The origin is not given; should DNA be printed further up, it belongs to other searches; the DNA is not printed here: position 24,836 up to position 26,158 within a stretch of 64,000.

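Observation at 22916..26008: Nitrogenase-like three-gene cluster (NifH-like ATPase plus distinct NifD-like and NifK-like subunits) in a non-diazotrophic context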

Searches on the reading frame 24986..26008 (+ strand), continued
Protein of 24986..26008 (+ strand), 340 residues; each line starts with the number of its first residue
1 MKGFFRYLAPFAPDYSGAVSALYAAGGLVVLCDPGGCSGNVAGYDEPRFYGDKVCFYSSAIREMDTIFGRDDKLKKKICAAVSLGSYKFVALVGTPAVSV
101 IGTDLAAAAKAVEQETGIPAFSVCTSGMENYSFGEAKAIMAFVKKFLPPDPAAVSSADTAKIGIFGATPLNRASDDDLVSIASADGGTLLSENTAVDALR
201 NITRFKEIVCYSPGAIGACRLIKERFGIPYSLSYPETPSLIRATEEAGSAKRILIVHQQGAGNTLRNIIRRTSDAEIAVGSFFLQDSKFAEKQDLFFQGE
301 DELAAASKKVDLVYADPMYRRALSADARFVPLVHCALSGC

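Call 93: search_solved_structures(query=A4, max_evalue=0.01, show_alignments=5)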
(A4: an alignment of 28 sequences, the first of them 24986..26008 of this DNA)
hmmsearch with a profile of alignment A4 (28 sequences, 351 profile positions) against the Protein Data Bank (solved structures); distinct sequences matched with E-value up to 0.01: 37.
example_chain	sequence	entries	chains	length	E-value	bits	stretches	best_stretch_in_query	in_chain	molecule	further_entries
9i0g_A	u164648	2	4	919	2.4e-14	56.6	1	57-277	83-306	Nitrogenase iron-molybdenum cofactor biosynthesis protein NifE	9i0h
4wn9_A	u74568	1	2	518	2.5e-13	53.2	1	54-233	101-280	Nitrogenase molybdenum-iron protein alpha chain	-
5vpw_A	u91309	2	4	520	2.6e-13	53.2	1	54-233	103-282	Nitrogenase molybdenum-iron protein alpha chain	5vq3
1mio_A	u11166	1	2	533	2.7e-13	53.2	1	54-233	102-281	NITROGENASE MOLYBDENUM IRON PROTEIN (ALPHA CHAIN)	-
4wes_A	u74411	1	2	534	2.7e-13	53.2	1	54-233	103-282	Nitrogenase molybdenum-iron protein alpha chain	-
9ian_A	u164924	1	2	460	4.1e-10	42.7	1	61-233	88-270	Nitrogenase iron-molybdenum cofactor biosynthesis protein NifE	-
9iao_A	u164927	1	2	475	4.4e-10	42.6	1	61-233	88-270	Nitrogenase iron-molybdenum cofactor biosynthesis protein NifE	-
9onj_A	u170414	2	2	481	4.5e-10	42.6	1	61-233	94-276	Nitrogenase iron-molybdenum cofactor biosynthesis protein NifE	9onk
3pdi_A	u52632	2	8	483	4.5e-10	42.6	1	61-233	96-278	Nitrogenase MoFe cofactor biosynthesis protein NifE | Nitrogenase iron-molybdenum cofactor biosynthesis protein NifE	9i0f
9d9u_A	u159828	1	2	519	1.2e-09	41.2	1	55-162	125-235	Nitrogenase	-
9fmg_A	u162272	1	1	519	1.3e-09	41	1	55-162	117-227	Nitrogenase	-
9p1x_A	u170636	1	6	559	1.6e-09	40.8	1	60-250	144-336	Nitrogenase protein alpha chain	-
9spz_A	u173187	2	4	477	1.9e-09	40.5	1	52-275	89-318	Nitrogenase protein alpha chain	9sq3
5n6y_A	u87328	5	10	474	1.1e-08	38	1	54-231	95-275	Nitrogenase vanadium-iron protein alpha chain | Nitrogenase protein alpha chain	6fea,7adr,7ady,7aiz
2xdq_B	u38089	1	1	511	2.9e-07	33.3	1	69-306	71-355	LIGHT-INDEPENDENT PROTOCHLOROPHYLLIDE REDUCTASE SUBUNIT B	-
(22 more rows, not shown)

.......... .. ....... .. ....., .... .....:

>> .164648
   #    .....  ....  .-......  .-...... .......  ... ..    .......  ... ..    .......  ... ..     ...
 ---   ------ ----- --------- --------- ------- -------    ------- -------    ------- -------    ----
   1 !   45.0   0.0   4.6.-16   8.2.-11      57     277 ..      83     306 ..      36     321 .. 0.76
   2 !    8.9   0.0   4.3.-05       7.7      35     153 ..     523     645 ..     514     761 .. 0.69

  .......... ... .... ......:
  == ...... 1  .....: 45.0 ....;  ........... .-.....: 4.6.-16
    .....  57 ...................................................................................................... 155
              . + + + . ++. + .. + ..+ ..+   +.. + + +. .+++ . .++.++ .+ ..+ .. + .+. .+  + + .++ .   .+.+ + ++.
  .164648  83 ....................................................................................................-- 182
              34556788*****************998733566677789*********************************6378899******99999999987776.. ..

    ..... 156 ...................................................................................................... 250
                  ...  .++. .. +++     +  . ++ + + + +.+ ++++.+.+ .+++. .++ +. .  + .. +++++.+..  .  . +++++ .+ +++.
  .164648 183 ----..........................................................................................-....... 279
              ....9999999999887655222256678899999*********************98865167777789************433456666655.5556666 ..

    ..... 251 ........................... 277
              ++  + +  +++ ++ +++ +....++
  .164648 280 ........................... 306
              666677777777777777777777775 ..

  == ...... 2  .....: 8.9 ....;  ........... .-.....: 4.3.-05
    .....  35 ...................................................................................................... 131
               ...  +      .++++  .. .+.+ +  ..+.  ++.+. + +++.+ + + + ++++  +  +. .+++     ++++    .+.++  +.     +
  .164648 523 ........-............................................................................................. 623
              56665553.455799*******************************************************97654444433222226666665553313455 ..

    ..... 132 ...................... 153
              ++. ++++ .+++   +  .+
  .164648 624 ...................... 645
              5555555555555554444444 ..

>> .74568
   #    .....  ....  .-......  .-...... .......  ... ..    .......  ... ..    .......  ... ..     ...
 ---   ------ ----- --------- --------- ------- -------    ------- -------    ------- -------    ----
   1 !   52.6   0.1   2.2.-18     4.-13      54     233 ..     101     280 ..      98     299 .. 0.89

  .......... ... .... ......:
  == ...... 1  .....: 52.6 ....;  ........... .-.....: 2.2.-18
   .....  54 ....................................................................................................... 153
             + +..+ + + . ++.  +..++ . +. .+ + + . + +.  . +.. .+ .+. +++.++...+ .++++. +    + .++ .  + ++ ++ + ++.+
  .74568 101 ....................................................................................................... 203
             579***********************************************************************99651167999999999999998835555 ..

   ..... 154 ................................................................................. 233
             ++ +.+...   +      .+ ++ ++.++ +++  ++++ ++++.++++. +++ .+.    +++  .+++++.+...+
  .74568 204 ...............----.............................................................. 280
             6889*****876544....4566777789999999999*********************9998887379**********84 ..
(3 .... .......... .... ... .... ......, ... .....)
